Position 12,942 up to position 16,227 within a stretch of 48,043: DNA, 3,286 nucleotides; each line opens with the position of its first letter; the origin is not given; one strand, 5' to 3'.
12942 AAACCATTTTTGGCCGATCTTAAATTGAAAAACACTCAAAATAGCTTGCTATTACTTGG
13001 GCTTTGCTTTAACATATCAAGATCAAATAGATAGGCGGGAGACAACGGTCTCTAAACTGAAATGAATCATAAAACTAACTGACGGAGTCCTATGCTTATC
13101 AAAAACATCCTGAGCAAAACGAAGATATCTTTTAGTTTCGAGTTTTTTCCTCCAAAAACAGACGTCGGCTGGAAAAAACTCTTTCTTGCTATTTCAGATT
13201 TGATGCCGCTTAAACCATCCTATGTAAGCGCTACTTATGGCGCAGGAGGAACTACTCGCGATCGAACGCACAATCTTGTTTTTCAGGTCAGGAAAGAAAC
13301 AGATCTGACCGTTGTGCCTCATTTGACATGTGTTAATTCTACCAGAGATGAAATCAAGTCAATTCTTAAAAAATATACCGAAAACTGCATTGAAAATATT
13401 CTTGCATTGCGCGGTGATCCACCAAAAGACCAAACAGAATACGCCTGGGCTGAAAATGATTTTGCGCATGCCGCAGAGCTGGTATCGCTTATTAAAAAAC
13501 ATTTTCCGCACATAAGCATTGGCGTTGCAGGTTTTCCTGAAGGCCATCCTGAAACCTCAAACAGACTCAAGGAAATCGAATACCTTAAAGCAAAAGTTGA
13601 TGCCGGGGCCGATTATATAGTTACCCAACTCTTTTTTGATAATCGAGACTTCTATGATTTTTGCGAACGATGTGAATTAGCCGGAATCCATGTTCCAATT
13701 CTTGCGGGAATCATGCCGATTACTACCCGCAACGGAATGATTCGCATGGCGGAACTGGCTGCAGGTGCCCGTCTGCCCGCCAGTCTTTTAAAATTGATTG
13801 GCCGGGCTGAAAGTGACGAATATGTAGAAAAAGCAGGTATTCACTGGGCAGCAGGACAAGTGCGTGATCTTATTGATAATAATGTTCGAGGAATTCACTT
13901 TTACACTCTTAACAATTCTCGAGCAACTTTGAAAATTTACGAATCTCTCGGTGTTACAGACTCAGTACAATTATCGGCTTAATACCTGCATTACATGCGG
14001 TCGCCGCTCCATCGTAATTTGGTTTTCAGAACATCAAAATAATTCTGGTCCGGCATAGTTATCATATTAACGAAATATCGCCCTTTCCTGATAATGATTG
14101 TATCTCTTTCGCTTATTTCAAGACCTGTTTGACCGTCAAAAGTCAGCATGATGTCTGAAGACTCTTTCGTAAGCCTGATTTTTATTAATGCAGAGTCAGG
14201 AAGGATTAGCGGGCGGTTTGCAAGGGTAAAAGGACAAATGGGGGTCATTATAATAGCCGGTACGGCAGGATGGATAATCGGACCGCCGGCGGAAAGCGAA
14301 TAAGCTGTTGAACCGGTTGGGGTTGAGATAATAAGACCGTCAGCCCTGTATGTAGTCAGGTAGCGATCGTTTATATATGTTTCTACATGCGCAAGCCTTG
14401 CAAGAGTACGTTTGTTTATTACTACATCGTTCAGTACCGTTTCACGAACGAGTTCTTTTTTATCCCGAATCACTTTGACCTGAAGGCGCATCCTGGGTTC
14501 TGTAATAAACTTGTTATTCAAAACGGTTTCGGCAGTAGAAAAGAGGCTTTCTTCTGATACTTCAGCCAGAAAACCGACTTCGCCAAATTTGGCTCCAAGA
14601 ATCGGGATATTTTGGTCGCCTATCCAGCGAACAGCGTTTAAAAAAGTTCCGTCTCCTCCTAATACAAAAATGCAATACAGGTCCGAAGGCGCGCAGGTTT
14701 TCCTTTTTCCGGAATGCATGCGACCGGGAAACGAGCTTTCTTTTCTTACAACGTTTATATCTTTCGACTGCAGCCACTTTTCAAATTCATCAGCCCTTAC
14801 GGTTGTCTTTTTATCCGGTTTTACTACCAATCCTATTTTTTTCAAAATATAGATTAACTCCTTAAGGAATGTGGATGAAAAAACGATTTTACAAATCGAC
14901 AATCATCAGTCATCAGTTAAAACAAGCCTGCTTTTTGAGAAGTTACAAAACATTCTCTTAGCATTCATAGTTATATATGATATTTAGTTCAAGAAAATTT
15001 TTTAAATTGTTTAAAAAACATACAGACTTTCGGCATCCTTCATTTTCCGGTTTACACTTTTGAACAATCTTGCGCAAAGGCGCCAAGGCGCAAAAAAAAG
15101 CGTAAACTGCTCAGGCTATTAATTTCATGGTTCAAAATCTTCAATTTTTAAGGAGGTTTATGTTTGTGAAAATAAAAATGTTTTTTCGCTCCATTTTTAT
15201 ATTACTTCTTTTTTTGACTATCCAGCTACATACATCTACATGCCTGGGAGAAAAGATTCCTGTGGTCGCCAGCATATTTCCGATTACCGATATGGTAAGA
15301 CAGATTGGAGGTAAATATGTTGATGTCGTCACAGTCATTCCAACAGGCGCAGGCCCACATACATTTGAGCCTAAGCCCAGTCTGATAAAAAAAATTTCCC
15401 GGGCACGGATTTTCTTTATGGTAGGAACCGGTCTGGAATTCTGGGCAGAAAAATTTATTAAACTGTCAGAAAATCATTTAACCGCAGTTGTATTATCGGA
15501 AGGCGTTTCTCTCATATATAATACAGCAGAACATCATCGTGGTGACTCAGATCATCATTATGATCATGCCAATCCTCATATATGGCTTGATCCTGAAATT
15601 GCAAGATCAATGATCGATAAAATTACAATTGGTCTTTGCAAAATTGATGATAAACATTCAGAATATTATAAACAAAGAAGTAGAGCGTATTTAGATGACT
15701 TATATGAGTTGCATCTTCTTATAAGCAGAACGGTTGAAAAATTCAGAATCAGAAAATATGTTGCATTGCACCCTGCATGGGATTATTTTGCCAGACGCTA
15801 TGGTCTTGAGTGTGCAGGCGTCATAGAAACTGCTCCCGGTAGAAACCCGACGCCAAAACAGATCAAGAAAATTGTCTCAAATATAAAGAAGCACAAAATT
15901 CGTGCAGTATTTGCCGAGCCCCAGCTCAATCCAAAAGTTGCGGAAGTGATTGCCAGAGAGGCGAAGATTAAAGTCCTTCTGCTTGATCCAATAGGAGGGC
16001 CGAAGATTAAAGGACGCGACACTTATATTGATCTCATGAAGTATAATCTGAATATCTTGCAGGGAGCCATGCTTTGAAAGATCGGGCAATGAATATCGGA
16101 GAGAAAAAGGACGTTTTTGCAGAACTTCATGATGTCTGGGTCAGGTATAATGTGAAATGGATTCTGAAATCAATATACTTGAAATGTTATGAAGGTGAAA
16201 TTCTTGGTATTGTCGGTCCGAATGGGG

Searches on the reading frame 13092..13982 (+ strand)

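Call 90: search_protein_families(library=pfam, proteins=[window:13092-13982:+])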
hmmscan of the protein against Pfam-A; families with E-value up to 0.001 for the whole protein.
window:13092-13982:+ (296 aa): 1 family
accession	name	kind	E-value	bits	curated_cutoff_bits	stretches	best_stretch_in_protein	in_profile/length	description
PF02219.23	MTHFR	-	9e-92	307.9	24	1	3-287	2-287/287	Methylenetetrahydrofolate reductase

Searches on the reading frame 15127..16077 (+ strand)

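Call 90: search_protein_families(library=pfam, proteins=[window:15127-16077:+])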
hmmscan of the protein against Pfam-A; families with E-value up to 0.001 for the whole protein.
window:15127-16077:+ (316 aa): 1 family
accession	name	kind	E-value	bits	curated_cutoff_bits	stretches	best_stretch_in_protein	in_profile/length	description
PF01297.22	ZnuA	-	5.1e-78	262.6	29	1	46-312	1-261/263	Zinc-uptake complex component A periplasmic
